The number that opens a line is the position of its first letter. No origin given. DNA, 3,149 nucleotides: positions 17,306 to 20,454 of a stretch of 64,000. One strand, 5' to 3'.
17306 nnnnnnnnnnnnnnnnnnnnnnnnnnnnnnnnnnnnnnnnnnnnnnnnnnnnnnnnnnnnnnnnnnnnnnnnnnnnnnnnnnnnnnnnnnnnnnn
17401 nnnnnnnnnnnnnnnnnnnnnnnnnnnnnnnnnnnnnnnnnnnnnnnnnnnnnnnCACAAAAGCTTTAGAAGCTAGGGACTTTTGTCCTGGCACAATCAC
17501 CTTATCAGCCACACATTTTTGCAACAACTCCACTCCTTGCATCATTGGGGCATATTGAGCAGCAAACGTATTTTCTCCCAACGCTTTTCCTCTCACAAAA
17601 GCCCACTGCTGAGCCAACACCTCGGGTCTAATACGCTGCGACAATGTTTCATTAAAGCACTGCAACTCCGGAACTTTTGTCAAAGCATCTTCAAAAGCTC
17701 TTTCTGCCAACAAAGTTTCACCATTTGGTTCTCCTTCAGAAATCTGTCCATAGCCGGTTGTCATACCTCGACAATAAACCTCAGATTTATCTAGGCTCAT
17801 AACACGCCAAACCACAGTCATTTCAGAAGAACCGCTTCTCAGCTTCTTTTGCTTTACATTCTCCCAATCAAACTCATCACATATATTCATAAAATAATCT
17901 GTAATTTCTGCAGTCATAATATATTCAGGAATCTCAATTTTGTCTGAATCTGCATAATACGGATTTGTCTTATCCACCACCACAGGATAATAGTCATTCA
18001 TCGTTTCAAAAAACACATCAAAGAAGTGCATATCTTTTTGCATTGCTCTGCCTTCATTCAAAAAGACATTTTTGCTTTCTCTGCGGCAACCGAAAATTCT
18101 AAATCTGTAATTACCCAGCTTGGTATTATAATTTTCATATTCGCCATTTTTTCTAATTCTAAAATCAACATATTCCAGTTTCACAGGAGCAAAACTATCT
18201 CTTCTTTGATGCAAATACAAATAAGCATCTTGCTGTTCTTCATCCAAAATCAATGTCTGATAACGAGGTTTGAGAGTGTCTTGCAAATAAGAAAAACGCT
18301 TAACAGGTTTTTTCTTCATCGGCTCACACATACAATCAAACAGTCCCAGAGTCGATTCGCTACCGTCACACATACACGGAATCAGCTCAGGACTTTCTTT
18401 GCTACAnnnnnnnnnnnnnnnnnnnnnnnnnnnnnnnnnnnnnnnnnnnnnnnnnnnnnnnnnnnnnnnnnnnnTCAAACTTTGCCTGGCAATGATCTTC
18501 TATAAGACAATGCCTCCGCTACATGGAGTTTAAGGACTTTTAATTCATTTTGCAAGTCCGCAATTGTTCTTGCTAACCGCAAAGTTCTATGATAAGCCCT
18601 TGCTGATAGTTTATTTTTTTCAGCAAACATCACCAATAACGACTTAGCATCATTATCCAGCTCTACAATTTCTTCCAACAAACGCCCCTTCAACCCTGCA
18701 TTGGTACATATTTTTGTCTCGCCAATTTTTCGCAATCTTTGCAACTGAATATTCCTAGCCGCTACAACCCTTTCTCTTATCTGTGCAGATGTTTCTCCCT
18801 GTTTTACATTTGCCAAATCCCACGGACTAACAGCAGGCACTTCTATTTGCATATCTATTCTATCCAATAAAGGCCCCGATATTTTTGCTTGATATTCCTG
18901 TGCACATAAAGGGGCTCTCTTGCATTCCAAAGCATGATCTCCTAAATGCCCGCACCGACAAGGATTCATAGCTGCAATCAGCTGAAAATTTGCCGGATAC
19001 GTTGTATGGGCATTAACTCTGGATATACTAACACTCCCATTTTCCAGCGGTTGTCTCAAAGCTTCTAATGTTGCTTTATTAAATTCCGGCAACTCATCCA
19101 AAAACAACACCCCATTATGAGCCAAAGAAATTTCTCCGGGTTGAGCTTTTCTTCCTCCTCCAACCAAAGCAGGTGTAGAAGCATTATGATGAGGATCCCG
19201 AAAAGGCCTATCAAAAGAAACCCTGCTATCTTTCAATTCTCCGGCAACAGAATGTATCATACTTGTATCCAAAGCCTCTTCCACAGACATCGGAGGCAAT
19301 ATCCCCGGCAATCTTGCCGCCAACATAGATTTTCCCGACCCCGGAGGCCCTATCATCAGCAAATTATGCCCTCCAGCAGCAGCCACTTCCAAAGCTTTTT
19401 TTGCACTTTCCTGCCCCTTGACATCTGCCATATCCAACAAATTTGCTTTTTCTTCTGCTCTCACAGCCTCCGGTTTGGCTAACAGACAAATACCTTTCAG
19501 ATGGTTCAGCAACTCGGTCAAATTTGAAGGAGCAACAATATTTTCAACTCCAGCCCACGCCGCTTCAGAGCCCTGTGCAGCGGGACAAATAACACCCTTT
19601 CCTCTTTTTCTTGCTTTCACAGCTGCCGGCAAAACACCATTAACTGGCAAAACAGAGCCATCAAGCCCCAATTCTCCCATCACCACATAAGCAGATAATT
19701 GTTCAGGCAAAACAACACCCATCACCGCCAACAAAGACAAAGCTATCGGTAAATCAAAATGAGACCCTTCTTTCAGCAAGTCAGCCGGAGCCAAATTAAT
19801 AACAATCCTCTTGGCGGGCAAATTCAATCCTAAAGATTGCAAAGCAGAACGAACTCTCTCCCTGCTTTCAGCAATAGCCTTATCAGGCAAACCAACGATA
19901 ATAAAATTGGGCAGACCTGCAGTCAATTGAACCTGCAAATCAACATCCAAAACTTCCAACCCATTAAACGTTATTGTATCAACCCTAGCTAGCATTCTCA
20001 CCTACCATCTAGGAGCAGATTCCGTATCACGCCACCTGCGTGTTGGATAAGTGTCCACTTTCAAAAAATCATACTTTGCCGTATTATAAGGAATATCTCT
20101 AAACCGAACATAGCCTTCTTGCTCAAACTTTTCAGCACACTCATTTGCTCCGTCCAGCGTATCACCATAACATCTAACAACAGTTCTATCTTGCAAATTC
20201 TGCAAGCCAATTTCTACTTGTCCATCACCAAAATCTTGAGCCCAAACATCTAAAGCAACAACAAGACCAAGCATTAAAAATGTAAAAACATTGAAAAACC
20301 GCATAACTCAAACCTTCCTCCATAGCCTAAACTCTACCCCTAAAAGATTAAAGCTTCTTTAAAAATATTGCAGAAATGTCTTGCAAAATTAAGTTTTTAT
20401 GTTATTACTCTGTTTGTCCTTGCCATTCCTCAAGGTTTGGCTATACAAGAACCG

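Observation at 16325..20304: Operon of a small secreted protein, ComM (YifB), and a 711-aa Cys-rich lipoprotein whose trypsin-like domain has all three catalytic residues replaced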

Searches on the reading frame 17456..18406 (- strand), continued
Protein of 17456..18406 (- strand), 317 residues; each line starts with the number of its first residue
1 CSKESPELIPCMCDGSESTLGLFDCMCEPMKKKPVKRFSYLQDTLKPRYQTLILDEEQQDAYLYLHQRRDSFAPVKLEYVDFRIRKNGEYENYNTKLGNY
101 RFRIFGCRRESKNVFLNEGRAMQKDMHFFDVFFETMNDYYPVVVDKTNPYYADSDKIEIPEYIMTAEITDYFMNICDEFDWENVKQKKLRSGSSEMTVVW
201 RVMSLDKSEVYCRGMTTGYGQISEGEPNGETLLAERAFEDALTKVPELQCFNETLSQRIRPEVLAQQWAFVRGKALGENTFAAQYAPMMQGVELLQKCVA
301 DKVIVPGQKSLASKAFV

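Call 92: fold_search(model_id=the predicted structure, library=pdb)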
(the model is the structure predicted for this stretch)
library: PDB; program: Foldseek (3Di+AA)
matches with E <= 10: 667; with E <= 0.001: 39
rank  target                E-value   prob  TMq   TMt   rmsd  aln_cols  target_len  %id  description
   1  4uv2_N                2.5e-06  1.00  0.31  0.41  12.7       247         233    7  Structure of the curli transport lipoprotein CsgG in a non-lipidated, pre-pore conformation (released 2014-09-24)
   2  4uv2_B                2.5e-06  1.00  0.30  0.39  13.7       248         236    9  Structure of the curli transport lipoprotein CsgG in a non-lipidated, pre-pore conformation (released 2014-09-24)
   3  4uv2_A                3.9e-06  1.00  0.31  0.40  13.3       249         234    8  Structure of the curli transport lipoprotein CsgG in a non-lipidated, pre-pore conformation (released 2014-09-24)
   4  4uv2_F                4.4e-06  1.00  0.31  0.40  12.6       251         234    8  Structure of the curli transport lipoprotein CsgG in a non-lipidated, pre-pore conformation (released 2014-09-24)
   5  2iqi_B                1.0e-05  1.00  0.25  0.39   9.2       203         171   13  Crystal structure of protein XCC0632 from Xanthomonas campestris, Pfam DUF330 (released 2006-11-07)
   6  4uv2_O                1.1e-05  1.00  0.31  0.42  12.9       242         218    8  Structure of the curli transport lipoprotein CsgG in a non-lipidated, pre-pore conformation (released 2014-09-24)
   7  4uv2_J                1.6e-05  1.00  0.29  0.38  14.9       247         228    9  Structure of the curli transport lipoprotein CsgG in a non-lipidated, pre-pore conformation (released 2014-09-24)
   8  4uv2_P                1.8e-05  1.00  0.28  0.39  12.6       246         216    9  Structure of the curli transport lipoprotein CsgG in a non-lipidated, pre-pore conformation (released 2014-09-24)
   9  4uv2_E                1.9e-05  1.00  0.30  0.38  13.5       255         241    8  Structure of the curli transport lipoprotein CsgG in a non-lipidated, pre-pore conformation (released 2014-09-24)
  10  2iqi_G                1.9e-05  1.00  0.23  0.36   9.5       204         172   15  Crystal structure of protein XCC0632 from Xanthomonas campestris, Pfam DUF330 (released 2006-11-07)
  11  4uv3_C                2.4e-05  1.00  0.28  0.35  14.5       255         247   10  Structure of the curli transport lipoprotein CsgG in its membrane- bound conformation (released 2014-09-24)
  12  4uv2_I                2.8e-05  1.00  0.30  0.38  13.8       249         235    8  Structure of the curli transport lipoprotein CsgG in a non-lipidated, pre-pore conformation (released 2014-09-24)
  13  4uv2_D                3.0e-05  1.00  0.32  0.41  12.9       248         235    8  Structure of the curli transport lipoprotein CsgG in a non-lipidated, pre-pore conformation (released 2014-09-24)
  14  4uv2_G                3.4e-05  1.00  0.32  0.41  12.7       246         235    8  Structure of the curli transport lipoprotein CsgG in a non-lipidated, pre-pore conformation (released 2014-09-24)
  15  7rxu                  6.3e-05  1.00  0.25  0.49   7.2       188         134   11  Crystal structure of Cj1090c (released 2022-08-31)
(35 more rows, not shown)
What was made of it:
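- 17501..18205 (-): N-terminal folded domain (residues ~86-320). It has no family annotation and shows remote CsgG/LptE/PqiC-like lipoprotein fold similarity. Cys125 and Cys194 are conserved family-wide. Foldseek gives CsgG at 2.5e-6 (call 92).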

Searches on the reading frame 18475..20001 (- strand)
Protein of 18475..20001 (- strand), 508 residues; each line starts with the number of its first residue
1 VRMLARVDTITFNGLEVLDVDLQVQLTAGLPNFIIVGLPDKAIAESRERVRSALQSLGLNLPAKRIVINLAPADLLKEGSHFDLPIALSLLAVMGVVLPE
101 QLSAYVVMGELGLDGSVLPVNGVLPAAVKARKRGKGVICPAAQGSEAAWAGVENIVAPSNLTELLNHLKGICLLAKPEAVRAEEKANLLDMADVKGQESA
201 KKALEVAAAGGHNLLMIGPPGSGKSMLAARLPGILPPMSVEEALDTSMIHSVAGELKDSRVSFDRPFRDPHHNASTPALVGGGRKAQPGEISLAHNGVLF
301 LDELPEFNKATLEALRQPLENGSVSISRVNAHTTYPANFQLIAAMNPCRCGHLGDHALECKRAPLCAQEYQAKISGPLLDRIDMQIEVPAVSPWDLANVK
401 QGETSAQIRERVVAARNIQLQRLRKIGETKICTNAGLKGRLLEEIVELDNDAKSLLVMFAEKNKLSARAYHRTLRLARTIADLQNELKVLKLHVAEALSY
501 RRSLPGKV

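Call 3: search_protein_families(library=pfam, proteins=[window:18475-20001:-], max_evalue=1)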
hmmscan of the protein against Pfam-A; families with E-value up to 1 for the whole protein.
window:18475-20001:- (508 aa): 18 families
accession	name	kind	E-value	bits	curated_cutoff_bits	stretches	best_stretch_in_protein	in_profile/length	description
PF01078.27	Mg_chelatase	-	2.8e-95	318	20.3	1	190-392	1-203/207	Magnesium chelatase, subunit ChlI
PF13541.12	ChlI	-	2.2e-40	137.7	27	1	23-142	2-120/121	Subunit ChlI of Mg-chelatase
PF13335.12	Mg_chelatase_C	-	5.9e-28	97.7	26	1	402-501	1-94/94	Magnesium chelatase, subunit ChlI C-terminal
PF07728.20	AAA_5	-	5.5e-10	39.8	22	1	213-349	1-125/139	AAA domain (dynein-related subfamily)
PF00493.29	MCM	-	6.6e-09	35.6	23.3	1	287-349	113-175/224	MCM P-loop domain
PF00158.32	Sigma54_activat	-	3e-08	34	20.2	1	282-346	80-142/168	Sigma-54 interaction domain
PF00004.35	AAA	-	0.0011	19.8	21.2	1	214-325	1-98/131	ATPase family associated with various cellular activities (AAA)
PF14532.12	Sigma54_activ_2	-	0.0011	19.6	25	1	201-229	11-39/138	Sigma-54 interaction domain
PF13191.12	AAA_16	-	0.0026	18.7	32.6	1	202-233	14-46/167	AAA ATPase domain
PF13671.12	AAA_33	-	0.0029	18.3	27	1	214-235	2-23/143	AAA domain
PF20030.5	bpMoxR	-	0.0048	16.4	27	1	197-232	17-52/205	MoxR domain in the MoxR-vWA-beta-propeller ternary systems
PF13401.12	AAA_22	-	0.0091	16.7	27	1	214-317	8-106/130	AAA domain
PF05496.18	RuvB_N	-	0.011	15.9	27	0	192-229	7-51/159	Holliday junction DNA helicase RuvB P-loop domain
PF00005.33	ABC_tran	-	0.033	15.2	25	1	209-241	9-41/137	ABC transporter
PF12775.13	AAA_7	-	0.05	13.6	25.8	1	204-231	26-53/181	P-loop containing dynein motor region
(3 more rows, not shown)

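Call 4: search_protein_families(library=ncbifam, proteins=[window:18475-20001:-], max_evalue=1)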
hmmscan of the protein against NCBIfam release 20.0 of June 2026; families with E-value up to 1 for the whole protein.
window:18475-20001:- (508 aa): 52 families (the best 25 are shown)
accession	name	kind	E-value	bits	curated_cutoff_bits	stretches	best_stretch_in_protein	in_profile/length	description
TIGR00368.1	TIGR00368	hypoth_equivalog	1.1e-167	558.6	362.4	1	14-501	8-499/499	YifB family Mg chelatase-like AAA ATPase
NF007365.0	PRK09862.1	equivalog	1e-129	433.4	530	1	6-501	5-492/506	YifB family Mg chelatase-like AAA ATPase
TIGR02442.1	Cob-chelat-sub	hypoth_equivalog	1.4e-09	36.9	779.45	1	278-347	110-179/641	putative cobaltochelatase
TIGR00764.1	lon_rel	equivalog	1.8e-09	36.8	516.6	1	193-244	19-70/608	ATP-dependent protease LonB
TIGR02902.1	spore_lonB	equivalog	2.1e-08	33.2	723.3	2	165-324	43-204/531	ATP-dependent protease LonB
NF038308.1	RNA_repair_RtcR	equivalog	4e-08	32.6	650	2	282-346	265-327/530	RNA repair transcriptional activator RtcR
TIGR02031.1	BchD-ChlD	equivalog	1.3e-06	27.4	499.55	1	200-350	3-146/608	magnesium chelatase ATPase subunit D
TIGR02868.1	CydC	equivalog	3.6e-05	22.6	329.05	1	195-262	345-412/530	thiol reductant ABC exporter subunit CydC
TIGR02974.1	phageshock_pspF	equivalog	0.00015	21.1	443.55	1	281-346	79-142/336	phage shock protein operon transcriptional activator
TIGR01166.1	cbiO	subfamily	0.00031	20.3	211.8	1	200-271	7-78/190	cobalt ABC transporter, ATP-binding protein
TIGR02903.1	spore_lon_C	equivalog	0.00031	19.4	678.8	1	191-325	153-295/615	Lon family ATP-dependent protease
NF003451.0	PRK05022.1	equivalog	0.0008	18.2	476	1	282-346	271-333/512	nitric oxide reductase transcriptional regulator NorR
TIGR01842.1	type_I_sec_PrtD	subfamily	0.0027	16.3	510.15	1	181-250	314-383/544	type I secretion system permease/ATPase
NF000868.0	PRK00080.1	equivalog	0.0044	16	282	0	189-229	22-69/330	Holliday junction branch migration DNA helicase RuvB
NF011953.0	PRK15424.1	equivalog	0.0059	15.2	703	1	278-345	305-370/538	propionate catabolism operon regulatory protein PrpR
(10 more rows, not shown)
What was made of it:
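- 18475..20001 (-): Second gene: a YifB/ComM-family Mg-chelatase-like AAA+ ATPase of 508 aa counted from the GTG start. Pfam finds ChlI + Mg_chelatase + Mg_chelatase_C (calls 3, 4).
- Closest known: ComM / YifB. Same: The middle gene meets the TIGR00368 cutoff and has the full ChlI + Mg_chelatase + Mg_chelatase_C architecture (calls 3, 4).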

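Call 81: search_protein_families(library=padloc, proteins=[window:18475-20001:-], max_evalue=0.01)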
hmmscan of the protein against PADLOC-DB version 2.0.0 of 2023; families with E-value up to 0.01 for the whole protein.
window:18475-20001:- (508 aa): 5 families
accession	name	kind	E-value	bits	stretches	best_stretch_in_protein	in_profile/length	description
PDLC01993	RtcR--CARF_AAA_HTH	-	8e-07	25.8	1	205-346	198-327/523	-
PDLC01994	RtcR_PspF1--CARF_AAA_HTH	-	1.6e-06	25.5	1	198-346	169-299/468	-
PDLC01995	RtcR_PspF2--CARF_AAA_HTH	-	2.2e-05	21.8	1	282-346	248-310/481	-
PDLC03920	MkoA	-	0.0022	14.3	1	135-231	558-651/1112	-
PDLC04140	mad8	-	0.0031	15.1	1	193-231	9-47/314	mads_8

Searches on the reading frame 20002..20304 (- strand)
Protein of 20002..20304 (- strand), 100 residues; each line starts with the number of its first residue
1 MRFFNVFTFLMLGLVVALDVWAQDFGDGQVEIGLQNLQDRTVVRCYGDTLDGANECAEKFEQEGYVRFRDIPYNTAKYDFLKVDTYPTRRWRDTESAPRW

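Call 3: search_protein_families(library=pfam, proteins=[window:20002-20304:-], max_evalue=1)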
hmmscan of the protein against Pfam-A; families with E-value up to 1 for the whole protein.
window:20002-20304:- (100 aa): 0 families

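Call 4: search_protein_families(library=ncbifam, proteins=[window:20002-20304:-], max_evalue=1)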
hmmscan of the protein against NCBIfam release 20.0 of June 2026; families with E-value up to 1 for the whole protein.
window:20002-20304:- (100 aa): 0 families

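Call 54: find_related_loci(query=A3, collection=metagenome_contigs, flank=5000)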
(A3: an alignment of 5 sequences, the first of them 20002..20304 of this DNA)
Query A3 (100 aa) in metagenome_contigs; peptide patterns used: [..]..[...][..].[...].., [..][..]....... (x = any residue, [..] = any of these).
224 stretches matched a pattern; 132 encode a relative of the query (tblastn E <= 1e-3); the best 80 are kept; 80 distinct loci.
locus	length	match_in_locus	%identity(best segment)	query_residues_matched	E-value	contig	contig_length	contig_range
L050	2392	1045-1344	56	1-100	3e-33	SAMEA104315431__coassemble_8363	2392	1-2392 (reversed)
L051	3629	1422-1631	70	31-100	3e-32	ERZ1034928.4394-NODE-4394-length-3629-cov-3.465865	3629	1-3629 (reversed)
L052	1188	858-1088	62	24-100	5e-30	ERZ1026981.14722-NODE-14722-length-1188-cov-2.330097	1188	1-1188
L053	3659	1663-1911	59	20-100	1e-28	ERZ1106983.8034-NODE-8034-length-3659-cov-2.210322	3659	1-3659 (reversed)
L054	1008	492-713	57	27-100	3e-29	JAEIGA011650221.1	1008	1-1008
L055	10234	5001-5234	58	23-100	7e-28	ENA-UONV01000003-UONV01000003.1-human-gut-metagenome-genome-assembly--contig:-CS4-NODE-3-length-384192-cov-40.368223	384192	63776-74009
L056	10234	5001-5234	58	23-100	7e-28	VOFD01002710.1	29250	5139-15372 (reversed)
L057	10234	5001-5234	58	23-100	7e-28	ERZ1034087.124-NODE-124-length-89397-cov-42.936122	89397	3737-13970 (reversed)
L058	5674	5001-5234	58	23-100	7e-28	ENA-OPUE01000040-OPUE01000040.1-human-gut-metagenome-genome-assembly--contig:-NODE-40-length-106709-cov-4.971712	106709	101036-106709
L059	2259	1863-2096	58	23-100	6e-28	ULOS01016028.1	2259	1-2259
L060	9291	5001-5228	57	25-100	2e-27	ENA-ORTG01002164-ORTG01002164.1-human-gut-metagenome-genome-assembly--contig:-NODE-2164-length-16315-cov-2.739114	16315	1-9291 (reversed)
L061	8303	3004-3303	49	1-100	2e-27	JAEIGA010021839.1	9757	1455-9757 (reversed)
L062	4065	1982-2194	63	30-100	3e-27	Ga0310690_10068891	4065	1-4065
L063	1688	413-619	64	32-100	8e-27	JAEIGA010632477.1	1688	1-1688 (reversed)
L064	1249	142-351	57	31-100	4e-26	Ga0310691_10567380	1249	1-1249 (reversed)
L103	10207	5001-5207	50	31-100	1e-19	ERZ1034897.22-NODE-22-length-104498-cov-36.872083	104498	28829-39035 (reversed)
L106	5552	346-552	50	31-100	2e-19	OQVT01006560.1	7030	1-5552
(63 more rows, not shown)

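Call 72: search_protein_families(library=pfam, proteins=[L103:4536-5207:+], max_evalue=0.01)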
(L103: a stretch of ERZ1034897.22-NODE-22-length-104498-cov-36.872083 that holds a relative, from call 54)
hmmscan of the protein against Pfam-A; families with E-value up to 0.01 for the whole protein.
L103:4536-5207:+ (224 aa): 0 families

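Call 81: search_protein_families(library=padloc, proteins=[window:20002-20304:-], max_evalue=0.01)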
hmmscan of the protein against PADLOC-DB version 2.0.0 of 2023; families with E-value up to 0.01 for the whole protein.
window:20002-20304:- (100 aa): 0 families

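Call 82: search_solved_structures(query=A3, max_evalue=10)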
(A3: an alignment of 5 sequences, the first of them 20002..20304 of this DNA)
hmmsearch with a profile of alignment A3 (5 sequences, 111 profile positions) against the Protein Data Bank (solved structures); distinct sequences matched with E-value up to 10: 0.
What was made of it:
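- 20002..20304 (-): First gene of the operon. It encodes a 100-aa exported protein with a signal peptide, two conserved Cys residues and an invariant C-terminal tail, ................, followed by the stop codon. No Pfam, NCBIfam or PDB match: calls 3, 4, 82.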

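Call 87: search_protein_families(library=pfam, proteins=[L106:4-555:+, L106:507-3371:-, L106:3469-5550:-], max_evalue=0.001)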
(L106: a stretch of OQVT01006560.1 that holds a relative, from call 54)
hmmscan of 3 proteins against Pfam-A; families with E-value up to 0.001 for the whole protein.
L106:4-555:+ (183 aa): 0 families

L106:507-3371:- (954 aa): 12 families
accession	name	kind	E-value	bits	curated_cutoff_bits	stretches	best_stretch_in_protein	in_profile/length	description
PF00005.33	ABC_tran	-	1.8e-19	71.1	25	1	780-850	76-137/137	ABC transporter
PF17760.6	UvrA_inter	-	1.7e-15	57.2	23.3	1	138-240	8-104/109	UvrA interaction domain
PF02463.25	SMC_N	-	3.4e-12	46.7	40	0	358-547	135-211/220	RecF/RecN/SMC N terminal domain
PF13304.12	AAA_21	-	2.7e-11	44.5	27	0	472-527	236-292/304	AAA domain, putative AbiEii toxin, Type IV TA system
PF20703.3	nSTAND1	-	4.4e-09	36.9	27.1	1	622-680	35-81/379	Novel STAND NTPase 1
PF17755.6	UvrA_DNA-bind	-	5.9e-09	36.7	23.2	1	293-364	1-72/110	UvrA DNA-binding domain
PF13555.12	AAA_29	-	2.7e-07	30.7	27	0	615-644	17-49/61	P-loop containing region of AAA domain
PF13191.12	AAA_16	-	6.1e-07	30.5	32.6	0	23-65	22-63/167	AAA ATPase domain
PF03193.22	RsgA_GTPase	-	2.1e-05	24.9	30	0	621-652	107-137/174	RsgA GTPase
PF20720.3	nSTAND3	-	0.00014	22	27.2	0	16-47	8-39/155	Novel STAND NTPase 3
PF00684.25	DnaJ_CXXCXGXG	-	0.00022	21.9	32.7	0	726-756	17-50/65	DnaJ central domain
PF01443.25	Viral_helicase1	-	0.00061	20.1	21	0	623-643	1-21/228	Viral superfamily 1 RNA helicase core domain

L106:3469-5550:- (693 aa): 2 families
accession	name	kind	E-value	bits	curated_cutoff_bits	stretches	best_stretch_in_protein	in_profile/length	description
PF07497.18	Rho_RNA_bind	-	5.4e-32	109.9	27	1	328-400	2-72/73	Rho termination factor, RNA-binding domain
PF00006.31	ATP-synt_ab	-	2.7e-27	96.2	29.5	1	434-639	2-212/213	ATP synthase alpha/beta family, nucleotide-binding domain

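Call 94: list_cluster_members(proteins=[P0001, window:20002-20304:-, P0106])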
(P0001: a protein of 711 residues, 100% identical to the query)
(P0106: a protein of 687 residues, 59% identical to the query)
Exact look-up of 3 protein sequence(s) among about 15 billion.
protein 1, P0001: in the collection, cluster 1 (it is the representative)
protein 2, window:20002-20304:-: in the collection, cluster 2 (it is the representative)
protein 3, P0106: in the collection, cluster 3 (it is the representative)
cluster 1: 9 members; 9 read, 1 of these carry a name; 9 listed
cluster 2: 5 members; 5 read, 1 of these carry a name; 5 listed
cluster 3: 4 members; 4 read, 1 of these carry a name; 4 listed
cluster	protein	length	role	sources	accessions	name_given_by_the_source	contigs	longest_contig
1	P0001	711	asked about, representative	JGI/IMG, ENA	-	-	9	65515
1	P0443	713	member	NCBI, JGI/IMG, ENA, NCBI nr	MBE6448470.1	MAG: trypsin-like peptidase domain-containing protein [Alphaproteobacteria bacterium] | trypsin-like peptidase domain-containing protein [Alphaproteobacteria bacterium]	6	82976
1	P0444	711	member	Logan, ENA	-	-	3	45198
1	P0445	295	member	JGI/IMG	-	-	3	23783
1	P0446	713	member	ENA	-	-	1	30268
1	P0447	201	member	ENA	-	-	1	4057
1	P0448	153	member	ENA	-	-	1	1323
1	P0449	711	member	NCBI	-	-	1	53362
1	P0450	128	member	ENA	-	-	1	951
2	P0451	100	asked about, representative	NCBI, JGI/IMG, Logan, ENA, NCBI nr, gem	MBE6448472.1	MAG: hypothetical protein E7018_04140 [Alphaproteobacteria bacterium] | hypothetical protein [Alphaproteobacteria bacterium]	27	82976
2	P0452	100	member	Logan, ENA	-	-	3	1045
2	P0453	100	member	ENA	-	-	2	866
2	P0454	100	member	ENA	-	-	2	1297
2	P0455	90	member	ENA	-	-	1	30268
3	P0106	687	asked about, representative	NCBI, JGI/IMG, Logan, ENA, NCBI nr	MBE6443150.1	MAG: trypsin-like peptidase domain-containing protein [Alphaproteobacteria bacterium] | trypsin-like peptidase domain-containing protein [Alphaproteobacteria bacterium]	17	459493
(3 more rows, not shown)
